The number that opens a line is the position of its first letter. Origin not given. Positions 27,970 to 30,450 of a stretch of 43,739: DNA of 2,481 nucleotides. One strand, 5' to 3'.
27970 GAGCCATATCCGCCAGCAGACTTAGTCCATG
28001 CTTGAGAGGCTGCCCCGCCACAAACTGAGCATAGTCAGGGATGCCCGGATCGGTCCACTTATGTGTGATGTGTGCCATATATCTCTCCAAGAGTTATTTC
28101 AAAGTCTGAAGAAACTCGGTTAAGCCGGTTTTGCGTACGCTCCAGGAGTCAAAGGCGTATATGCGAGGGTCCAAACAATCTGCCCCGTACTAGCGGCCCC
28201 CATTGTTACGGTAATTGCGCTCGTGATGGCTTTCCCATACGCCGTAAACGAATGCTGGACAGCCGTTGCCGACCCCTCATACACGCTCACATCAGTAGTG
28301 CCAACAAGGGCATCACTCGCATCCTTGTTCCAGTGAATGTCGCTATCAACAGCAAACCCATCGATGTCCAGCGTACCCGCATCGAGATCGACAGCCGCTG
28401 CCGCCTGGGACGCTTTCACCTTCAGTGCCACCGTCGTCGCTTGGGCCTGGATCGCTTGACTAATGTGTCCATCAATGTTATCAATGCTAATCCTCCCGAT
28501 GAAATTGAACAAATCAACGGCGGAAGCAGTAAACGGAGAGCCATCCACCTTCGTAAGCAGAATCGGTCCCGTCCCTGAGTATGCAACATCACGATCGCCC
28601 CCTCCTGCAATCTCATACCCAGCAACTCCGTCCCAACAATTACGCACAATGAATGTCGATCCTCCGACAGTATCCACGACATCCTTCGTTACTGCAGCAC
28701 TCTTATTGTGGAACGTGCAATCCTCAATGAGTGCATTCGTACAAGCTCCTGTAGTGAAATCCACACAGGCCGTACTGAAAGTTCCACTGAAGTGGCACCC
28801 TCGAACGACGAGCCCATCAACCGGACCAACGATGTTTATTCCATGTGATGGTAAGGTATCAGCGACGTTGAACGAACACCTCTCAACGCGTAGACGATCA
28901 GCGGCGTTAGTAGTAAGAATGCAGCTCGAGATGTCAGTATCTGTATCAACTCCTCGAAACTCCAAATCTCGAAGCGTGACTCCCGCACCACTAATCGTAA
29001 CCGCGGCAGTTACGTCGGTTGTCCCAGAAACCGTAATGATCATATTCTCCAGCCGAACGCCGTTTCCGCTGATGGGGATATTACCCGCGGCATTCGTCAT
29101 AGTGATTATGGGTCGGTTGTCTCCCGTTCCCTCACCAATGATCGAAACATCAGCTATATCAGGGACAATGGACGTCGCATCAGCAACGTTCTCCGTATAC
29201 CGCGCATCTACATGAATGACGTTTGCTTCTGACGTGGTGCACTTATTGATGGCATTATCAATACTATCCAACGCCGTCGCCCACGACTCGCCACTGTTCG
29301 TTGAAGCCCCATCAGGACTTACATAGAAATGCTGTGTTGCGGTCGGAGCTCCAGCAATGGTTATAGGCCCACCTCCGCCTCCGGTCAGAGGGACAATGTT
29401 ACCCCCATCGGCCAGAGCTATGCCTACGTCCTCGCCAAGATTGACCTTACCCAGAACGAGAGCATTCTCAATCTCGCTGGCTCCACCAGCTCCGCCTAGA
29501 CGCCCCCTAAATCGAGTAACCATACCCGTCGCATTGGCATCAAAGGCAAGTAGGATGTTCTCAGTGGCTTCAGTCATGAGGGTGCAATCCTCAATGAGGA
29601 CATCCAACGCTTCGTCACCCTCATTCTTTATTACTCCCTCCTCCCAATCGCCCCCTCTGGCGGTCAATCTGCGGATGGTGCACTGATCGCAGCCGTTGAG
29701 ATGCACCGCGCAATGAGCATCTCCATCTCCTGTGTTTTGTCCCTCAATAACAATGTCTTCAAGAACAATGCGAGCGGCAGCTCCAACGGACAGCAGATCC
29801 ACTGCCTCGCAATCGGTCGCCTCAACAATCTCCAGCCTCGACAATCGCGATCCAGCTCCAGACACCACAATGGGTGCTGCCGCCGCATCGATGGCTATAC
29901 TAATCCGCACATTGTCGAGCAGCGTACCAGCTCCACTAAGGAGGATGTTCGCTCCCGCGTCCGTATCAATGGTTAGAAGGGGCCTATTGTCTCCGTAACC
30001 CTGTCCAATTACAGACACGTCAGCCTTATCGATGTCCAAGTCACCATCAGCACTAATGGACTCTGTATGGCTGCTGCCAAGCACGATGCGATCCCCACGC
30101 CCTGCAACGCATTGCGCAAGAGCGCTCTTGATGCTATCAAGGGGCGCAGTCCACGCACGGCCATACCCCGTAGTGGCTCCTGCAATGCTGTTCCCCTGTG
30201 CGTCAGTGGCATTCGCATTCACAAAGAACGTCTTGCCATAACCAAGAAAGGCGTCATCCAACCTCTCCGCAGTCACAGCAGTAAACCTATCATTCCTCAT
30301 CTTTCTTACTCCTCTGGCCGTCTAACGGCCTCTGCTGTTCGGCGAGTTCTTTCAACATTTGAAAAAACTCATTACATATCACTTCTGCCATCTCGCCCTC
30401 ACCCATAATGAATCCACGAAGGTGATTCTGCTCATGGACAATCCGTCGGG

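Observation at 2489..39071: Genome-wide 25-bp near-palindrome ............-S-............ marks gene junctions on both arms, and its asymmetry follows gene direction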

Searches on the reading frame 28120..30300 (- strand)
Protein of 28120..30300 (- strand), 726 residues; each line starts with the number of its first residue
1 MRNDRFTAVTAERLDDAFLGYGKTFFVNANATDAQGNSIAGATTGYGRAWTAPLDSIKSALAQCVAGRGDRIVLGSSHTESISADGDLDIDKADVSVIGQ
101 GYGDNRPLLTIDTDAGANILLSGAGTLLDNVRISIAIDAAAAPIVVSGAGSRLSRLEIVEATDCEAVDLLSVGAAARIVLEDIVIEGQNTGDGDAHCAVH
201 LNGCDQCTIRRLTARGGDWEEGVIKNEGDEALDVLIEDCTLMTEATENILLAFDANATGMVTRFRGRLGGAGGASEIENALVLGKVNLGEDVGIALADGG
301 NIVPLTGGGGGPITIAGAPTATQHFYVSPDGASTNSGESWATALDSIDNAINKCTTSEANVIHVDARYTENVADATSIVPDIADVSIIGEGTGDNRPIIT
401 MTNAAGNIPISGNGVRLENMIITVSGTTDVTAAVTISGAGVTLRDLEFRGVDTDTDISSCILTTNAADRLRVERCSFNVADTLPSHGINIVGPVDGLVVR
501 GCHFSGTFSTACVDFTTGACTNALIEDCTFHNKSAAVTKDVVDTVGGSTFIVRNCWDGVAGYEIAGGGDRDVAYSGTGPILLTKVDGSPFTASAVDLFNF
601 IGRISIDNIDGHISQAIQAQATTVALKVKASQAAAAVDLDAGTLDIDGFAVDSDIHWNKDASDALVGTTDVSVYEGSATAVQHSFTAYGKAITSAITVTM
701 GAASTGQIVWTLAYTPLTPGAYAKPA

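Call 8: search_protein_families(library=pfam, proteins=[window:28120-30300:-], max_evalue=0.01)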
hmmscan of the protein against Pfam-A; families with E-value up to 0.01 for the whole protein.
window:28120-30300:- (726 aa): 0 families

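Call 9: search_protein_families(library=phrogs, proteins=[window:28120-30300:-], max_evalue=0.001)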
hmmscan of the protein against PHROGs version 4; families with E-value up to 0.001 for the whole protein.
window:28120-30300:- (726 aa): 0 families

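Call 14: find_homologous_proteins(query=window:28120-30300:-)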
Query window:28120-30300:- (726 aa): 7 proteins with E <= 0.001 among 8000 candidates.
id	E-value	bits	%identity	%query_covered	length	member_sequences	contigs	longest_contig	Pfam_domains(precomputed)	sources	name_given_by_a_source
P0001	0.0e+0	1578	100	100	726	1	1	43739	-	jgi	-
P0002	0.0e+0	1118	71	100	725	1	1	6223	-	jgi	-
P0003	2.2e-227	775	54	99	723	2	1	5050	-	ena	-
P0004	6.6e-140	486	40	96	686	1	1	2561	-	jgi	jgi:hypothetical protein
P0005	2.7e-84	302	52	43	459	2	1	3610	-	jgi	-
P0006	2.2e-44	170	36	56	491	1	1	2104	-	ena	-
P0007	2.1e-15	74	26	33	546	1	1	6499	-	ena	-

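Call 15: find_encoding_contigs(protein=P0002, flank=10000)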
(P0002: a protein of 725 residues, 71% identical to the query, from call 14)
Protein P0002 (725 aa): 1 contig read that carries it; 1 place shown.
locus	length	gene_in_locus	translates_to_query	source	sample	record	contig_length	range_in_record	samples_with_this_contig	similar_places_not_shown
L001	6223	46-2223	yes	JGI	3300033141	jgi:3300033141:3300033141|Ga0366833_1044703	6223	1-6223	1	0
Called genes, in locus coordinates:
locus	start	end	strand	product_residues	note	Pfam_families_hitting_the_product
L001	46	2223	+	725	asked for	-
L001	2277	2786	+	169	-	-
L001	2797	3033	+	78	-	-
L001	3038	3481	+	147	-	-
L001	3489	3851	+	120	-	-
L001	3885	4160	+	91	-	-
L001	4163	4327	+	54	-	-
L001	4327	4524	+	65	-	-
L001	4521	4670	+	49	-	-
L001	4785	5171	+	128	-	-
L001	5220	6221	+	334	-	?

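Call 16: find_encoding_contigs(protein=P0003, flank=10000)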
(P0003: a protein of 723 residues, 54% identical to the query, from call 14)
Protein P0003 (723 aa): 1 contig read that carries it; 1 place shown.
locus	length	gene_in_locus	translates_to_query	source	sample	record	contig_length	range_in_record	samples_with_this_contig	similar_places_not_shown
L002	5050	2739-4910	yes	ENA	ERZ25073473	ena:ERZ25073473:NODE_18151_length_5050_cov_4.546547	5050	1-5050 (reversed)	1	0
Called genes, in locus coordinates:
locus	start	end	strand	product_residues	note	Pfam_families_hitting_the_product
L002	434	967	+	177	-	-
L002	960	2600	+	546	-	PF17289:Terminase_6C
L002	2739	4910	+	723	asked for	-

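Call 17: find_encoding_contigs(protein=P0007, flank=10000)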
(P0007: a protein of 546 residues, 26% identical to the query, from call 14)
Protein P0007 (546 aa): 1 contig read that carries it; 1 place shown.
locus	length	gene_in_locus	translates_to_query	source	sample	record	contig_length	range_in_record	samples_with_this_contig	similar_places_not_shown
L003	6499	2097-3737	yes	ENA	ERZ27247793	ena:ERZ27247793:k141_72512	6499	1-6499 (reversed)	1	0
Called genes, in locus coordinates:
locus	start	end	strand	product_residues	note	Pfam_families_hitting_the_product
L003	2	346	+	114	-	?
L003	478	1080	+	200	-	-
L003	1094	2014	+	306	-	PF25209:Phage_capsid_4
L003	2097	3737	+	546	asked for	-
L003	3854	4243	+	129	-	-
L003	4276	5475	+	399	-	-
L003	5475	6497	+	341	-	?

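Call 43: search_solved_structures(query=window:28120-30300:-, max_evalue=1)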
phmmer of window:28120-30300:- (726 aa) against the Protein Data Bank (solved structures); distinct sequences matched with E-value up to 1: 8.
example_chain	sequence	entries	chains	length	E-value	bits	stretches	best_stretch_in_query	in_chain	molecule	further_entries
4rgn_C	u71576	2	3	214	0.22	13.1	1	260-337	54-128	14G8 light chain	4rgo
7v61_K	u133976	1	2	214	0.41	12.2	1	261-340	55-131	3E8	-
7kba_B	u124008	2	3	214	0.48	12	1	250-340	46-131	2-18 Fab Light Chain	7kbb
5mo9_L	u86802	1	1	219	0.65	11.6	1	267-340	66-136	AB20 Fab light chain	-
5dmi_L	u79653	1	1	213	0.76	11.4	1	260-340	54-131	Chi220 Fab light chain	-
5tzt_B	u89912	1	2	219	0.76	11.3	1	267-340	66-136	Light Chain of Fab C47B161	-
7myz_L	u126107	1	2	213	0.76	11.3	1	252-340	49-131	B6H12 Fab light chain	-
5tzu_L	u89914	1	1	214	0.77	11.3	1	252-340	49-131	Light Chain of Fab B6H12.2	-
